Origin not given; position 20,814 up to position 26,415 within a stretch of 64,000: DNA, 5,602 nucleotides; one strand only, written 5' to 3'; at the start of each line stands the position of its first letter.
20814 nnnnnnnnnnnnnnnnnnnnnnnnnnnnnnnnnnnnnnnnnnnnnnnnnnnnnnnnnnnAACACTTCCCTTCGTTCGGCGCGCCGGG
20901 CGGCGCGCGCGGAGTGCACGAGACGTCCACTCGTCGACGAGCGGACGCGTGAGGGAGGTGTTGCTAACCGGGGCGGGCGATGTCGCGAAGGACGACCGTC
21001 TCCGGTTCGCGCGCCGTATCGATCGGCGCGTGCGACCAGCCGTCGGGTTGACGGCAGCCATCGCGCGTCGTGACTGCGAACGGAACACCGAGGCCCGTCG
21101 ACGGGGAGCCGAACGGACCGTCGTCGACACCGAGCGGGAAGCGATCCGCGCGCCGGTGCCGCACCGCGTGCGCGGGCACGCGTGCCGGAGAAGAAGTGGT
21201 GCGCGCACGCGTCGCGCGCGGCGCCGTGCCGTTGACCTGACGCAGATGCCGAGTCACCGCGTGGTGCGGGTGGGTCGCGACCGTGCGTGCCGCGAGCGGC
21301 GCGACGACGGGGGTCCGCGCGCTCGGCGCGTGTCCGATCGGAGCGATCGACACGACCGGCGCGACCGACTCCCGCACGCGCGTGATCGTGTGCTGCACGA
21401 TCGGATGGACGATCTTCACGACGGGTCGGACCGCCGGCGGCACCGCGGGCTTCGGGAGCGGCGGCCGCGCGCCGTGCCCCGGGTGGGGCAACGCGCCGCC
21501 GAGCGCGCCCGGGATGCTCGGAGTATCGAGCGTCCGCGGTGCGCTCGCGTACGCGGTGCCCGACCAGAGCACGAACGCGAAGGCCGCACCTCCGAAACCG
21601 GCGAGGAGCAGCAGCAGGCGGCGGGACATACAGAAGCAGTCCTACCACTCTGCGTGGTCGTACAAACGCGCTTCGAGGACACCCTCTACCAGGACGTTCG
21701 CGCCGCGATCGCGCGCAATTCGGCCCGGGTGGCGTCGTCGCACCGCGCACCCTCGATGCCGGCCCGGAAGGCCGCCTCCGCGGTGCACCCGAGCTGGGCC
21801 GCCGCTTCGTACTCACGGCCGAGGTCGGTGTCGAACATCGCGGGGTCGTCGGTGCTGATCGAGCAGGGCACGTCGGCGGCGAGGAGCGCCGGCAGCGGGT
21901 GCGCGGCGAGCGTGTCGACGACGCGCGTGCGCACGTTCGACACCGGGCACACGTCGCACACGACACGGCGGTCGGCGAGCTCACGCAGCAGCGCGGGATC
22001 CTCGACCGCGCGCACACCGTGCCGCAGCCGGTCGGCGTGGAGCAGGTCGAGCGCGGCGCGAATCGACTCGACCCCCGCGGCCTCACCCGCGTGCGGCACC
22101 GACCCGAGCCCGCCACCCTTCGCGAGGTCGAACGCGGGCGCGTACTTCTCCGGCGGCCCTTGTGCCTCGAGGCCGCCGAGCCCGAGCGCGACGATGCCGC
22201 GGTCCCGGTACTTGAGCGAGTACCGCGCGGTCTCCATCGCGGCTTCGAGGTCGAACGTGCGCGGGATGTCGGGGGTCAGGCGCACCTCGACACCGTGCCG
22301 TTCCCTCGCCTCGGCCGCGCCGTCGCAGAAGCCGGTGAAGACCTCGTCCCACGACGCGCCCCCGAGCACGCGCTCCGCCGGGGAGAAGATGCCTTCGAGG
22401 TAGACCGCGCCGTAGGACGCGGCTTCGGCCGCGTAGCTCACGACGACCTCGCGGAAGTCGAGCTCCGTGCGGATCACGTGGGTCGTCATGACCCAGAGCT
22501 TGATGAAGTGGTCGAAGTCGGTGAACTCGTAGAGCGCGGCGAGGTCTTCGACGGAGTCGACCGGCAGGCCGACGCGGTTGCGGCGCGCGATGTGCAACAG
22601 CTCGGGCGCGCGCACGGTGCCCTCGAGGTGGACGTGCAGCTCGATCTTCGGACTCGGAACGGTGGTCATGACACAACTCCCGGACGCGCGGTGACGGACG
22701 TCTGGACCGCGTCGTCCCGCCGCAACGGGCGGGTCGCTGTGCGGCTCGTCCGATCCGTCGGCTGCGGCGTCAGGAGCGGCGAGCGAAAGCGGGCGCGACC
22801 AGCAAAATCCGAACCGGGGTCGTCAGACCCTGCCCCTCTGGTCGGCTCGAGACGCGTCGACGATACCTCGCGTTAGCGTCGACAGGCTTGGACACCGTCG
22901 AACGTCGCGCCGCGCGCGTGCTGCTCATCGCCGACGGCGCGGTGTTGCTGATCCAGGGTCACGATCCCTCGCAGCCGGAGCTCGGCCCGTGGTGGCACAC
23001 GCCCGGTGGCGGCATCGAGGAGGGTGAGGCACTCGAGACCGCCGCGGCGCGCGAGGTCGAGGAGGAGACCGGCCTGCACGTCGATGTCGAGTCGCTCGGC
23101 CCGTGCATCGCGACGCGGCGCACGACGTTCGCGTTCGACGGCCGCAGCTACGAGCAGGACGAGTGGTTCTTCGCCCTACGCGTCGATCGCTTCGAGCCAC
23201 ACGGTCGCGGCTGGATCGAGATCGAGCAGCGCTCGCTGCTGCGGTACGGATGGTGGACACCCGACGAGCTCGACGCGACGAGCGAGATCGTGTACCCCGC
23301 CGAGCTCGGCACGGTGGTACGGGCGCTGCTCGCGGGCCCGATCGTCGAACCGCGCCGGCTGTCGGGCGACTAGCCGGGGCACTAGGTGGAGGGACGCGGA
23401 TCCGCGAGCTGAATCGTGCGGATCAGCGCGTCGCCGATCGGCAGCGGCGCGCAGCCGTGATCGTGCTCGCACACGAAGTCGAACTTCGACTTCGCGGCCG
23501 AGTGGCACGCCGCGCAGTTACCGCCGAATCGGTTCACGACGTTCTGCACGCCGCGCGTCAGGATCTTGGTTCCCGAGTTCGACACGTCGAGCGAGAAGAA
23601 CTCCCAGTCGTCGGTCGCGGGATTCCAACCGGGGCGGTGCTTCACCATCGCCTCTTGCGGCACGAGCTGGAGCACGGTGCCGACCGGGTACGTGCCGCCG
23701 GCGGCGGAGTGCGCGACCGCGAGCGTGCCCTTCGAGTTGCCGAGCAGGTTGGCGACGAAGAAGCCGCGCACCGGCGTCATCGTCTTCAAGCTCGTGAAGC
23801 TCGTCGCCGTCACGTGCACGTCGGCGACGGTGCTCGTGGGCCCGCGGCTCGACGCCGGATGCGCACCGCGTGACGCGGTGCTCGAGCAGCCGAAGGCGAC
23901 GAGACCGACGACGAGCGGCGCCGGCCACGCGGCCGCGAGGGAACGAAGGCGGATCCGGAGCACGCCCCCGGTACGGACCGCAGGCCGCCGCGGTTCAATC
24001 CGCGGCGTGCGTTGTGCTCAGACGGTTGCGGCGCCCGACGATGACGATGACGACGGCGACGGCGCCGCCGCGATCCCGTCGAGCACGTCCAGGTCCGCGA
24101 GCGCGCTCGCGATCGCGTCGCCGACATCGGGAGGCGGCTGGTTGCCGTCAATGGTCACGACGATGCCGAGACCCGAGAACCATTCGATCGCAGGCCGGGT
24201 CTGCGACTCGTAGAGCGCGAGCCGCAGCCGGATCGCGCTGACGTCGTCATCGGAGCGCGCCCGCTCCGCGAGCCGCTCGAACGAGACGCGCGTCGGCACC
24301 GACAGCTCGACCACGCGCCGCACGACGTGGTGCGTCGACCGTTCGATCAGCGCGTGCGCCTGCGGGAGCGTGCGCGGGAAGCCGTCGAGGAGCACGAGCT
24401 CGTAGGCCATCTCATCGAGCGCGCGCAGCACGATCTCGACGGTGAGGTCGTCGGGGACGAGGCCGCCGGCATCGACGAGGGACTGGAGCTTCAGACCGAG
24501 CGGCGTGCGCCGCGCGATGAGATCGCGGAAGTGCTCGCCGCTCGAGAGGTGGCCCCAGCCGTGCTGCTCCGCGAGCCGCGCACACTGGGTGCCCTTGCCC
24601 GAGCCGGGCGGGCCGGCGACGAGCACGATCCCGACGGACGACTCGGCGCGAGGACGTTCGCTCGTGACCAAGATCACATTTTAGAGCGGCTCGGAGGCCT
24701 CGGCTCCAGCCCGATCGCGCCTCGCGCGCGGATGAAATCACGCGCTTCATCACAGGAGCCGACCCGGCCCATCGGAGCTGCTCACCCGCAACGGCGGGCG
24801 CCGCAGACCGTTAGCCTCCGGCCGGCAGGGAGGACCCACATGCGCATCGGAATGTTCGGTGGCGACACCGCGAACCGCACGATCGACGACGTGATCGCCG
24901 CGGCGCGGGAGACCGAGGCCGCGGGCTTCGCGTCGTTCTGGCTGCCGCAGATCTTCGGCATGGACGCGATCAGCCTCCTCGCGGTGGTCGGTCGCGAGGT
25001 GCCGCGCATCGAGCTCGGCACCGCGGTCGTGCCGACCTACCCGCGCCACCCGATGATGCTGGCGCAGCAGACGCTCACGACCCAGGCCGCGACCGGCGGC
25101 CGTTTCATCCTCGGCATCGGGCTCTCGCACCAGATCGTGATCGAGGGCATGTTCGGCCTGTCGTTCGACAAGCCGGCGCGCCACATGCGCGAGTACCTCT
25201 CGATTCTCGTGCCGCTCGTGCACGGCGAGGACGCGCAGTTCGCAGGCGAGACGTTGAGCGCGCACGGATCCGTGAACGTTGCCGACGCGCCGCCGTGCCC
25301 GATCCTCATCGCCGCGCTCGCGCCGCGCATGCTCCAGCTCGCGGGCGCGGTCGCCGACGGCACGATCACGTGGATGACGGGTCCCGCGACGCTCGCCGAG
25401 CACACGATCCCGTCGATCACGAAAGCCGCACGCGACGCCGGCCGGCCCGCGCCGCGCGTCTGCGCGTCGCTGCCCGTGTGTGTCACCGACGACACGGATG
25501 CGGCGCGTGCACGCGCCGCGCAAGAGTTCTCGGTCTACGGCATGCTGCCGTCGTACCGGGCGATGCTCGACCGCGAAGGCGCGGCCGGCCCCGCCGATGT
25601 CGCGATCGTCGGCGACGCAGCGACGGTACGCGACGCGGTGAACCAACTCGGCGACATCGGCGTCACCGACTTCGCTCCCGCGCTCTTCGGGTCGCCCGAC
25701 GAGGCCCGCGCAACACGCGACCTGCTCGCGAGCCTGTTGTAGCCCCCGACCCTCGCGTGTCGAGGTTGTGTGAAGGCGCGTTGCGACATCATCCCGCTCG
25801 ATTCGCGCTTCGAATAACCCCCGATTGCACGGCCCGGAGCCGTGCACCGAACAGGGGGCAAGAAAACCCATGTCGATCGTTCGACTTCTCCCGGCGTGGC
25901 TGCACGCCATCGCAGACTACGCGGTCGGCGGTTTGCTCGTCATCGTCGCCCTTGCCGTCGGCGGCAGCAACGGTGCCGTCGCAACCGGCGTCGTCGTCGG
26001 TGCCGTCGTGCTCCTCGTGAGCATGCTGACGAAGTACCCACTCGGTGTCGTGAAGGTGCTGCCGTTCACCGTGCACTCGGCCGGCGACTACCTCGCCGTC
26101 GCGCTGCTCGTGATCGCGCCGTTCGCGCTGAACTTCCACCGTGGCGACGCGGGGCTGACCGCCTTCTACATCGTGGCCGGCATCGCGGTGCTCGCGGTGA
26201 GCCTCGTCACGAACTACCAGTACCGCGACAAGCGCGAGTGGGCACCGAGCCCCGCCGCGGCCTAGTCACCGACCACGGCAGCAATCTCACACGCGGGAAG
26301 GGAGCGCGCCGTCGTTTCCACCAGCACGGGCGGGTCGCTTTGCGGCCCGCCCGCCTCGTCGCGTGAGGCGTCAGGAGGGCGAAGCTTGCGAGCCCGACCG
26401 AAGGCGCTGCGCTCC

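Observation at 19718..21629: Secreted protein with four C-x13-C loops, eight PTGSL pentapeptides and a sorting-signal-like tail, paired with a second secreted orphan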

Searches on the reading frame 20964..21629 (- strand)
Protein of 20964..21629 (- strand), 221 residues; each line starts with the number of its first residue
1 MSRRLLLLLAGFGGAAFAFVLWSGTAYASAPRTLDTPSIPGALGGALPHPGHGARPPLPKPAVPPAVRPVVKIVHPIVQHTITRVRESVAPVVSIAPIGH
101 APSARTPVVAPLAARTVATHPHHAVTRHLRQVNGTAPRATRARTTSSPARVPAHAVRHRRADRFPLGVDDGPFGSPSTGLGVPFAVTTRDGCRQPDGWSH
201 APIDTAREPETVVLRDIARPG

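Call 4: search_protein_families(library=pfam, proteins=[window:20964-21629:-], max_evalue=1)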
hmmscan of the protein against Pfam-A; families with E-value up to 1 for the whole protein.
window:20964-21629:- (221 aa): 0 families

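Call 5: search_protein_families(library=ncbifam, proteins=[window:20964-21629:-], max_evalue=1)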
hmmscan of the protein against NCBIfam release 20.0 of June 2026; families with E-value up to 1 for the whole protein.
window:20964-21629:- (221 aa): 0 families

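Call 27: find_homologous_proteins(query=A2, max_evalue=0.01)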
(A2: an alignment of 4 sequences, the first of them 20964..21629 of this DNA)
Query A2 (4 sequences) (221 aa, profile of the alignment): 6 proteins with E <= 0.01 among 8000 candidates.
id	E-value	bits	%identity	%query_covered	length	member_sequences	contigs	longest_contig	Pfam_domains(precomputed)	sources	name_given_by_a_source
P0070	2.0e-102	360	100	100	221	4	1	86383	-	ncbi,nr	ncbi:MAG TPA: hypothetical protein VH914_19140 [Acidimicrobiia bacterium]|nr:hypothetical protein [A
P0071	1.1e-76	276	32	90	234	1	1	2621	-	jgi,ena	-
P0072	1.3e-55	207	67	18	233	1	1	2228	-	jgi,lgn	jgi:hypothetical protein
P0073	2.0e-55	206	37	90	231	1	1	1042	-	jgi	-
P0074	3.0e-41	160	40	26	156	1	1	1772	-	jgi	jgi:hypothetical protein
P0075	2.9e-40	157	44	93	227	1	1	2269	-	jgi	jgi:hypothetical protein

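Call 44: search_protein_families(library=pfam, alignment_id=A5, max_evalue=1)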
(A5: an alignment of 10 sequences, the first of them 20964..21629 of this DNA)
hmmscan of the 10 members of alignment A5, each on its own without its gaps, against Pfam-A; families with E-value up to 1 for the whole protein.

A. member 1, window:20964-21629:- (221 aa): 0 families

B. families by the number of members that match (of 10 scanned): 3 families
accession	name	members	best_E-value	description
PF11359.13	gpUL132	1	0.026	Envelope glycoprotein UL132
PF23911.1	DUF7253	1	0.049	Domain of unknown function (DUF7253)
PF21834.1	DUF6894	1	0.054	Domain of unknown function (DUF6894)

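Call 66: find_encoding_contigs(protein=P0075, flank=4000, max_places=2)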
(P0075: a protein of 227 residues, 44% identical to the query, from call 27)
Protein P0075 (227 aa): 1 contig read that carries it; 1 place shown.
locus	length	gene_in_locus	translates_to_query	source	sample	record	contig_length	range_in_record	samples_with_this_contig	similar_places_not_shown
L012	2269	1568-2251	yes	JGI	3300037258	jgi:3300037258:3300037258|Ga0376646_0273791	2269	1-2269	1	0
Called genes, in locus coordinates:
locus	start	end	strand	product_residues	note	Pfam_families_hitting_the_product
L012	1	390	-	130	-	?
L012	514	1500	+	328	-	PF00962:A_deaminase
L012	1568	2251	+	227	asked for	-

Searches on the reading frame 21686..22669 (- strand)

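Call 24: search_protein_families(library=pfam, proteins=[window:21686-22669:-], max_evalue=0.001)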
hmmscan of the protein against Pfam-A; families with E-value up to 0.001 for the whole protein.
window:21686-22669:- (327 aa): 1 family
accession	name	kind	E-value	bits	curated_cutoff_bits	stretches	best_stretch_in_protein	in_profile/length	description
PF00962.28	A_deaminase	-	2.5e-77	260.6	27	1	7-318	1-323/330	Adenosine deaminase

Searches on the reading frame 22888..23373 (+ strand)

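Call 24: search_protein_families(library=pfam, proteins=[window:22888-23373:+], max_evalue=0.001)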
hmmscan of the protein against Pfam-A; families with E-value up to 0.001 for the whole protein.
window:22888-23373:+ (161 aa): 1 family
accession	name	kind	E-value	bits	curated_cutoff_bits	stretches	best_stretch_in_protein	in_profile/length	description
PF00293.34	NUDIX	-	1e-19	71.3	21.1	1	6-128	3-118/134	NUDIX domain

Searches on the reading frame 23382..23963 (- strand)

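Call 24: search_protein_families(library=pfam, proteins=[window:23382-23963:-], max_evalue=0.001)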
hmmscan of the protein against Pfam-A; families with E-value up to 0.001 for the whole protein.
window:23382-23963:- (193 aa): 1 family
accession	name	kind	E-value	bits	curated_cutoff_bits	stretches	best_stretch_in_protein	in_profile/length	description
PF16694.10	Cytochrome_P460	-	0.00024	21.9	27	0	104-160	73-120/125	Cytochrome P460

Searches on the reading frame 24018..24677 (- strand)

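Call 24: search_protein_families(library=pfam, proteins=[window:24018-24677:-], max_evalue=0.001)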
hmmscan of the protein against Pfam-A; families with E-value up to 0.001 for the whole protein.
window:24018-24677:- (219 aa): 4 families
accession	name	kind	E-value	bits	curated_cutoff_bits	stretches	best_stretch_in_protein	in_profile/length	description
PF00406.28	ADK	-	2.4e-36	125.6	26.8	1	20-168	1-147/151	Adenylate kinase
PF13207.12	AAA_17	-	1.7e-20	74.1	27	1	22-149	2-135/136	AAA domain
PF13671.12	AAA_33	-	4.2e-08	34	27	1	18-147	2-129/143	AAA domain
PF13238.12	AAA_18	-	5.3e-07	30.6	29.4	1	18-145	1-117/128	AAA domain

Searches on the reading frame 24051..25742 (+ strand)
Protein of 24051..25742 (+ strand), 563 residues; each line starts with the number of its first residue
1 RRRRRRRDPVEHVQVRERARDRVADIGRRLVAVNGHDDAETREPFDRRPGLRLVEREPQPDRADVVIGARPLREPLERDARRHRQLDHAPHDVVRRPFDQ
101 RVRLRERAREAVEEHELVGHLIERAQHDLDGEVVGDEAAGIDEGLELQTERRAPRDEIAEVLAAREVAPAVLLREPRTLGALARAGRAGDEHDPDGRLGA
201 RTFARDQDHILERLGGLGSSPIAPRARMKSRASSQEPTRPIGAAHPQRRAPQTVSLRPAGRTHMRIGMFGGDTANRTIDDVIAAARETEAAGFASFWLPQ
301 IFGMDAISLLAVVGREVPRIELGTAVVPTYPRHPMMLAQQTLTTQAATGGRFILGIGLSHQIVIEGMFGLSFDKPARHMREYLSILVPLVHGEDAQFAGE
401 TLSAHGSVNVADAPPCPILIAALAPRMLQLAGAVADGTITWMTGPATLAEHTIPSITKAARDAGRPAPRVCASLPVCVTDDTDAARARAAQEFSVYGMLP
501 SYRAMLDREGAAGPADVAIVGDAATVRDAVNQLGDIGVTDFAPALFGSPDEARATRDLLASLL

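Call 51: search_protein_families(library=pfam, proteins=[window:24051-25742:+], max_evalue=0.0001)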
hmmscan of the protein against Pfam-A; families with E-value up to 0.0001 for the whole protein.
window:24051-25742:+ (563 aa): 1 family
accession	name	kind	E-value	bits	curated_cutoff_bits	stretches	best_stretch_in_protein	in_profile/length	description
PF00296.26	Bac_luciferase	-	7.2e-55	187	27.9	1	272-552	15-300/314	Luciferase-like monooxygenase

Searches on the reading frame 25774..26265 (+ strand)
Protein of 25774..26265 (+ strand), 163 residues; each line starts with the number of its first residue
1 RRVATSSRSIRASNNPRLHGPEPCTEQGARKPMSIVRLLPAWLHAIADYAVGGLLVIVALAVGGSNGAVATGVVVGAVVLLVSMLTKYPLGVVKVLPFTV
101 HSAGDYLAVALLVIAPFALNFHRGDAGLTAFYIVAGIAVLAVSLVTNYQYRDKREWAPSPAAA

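Call 51: search_protein_families(library=pfam, proteins=[window:25774-26265:+], max_evalue=0.0001)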
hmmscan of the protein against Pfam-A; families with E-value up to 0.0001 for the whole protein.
window:25774-26265:+ (163 aa): 1 family
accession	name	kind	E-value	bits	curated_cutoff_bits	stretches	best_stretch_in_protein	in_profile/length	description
PF03779.20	SPW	-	5.5e-09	36.8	31.5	1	101-157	2-56/93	SPW repeat domain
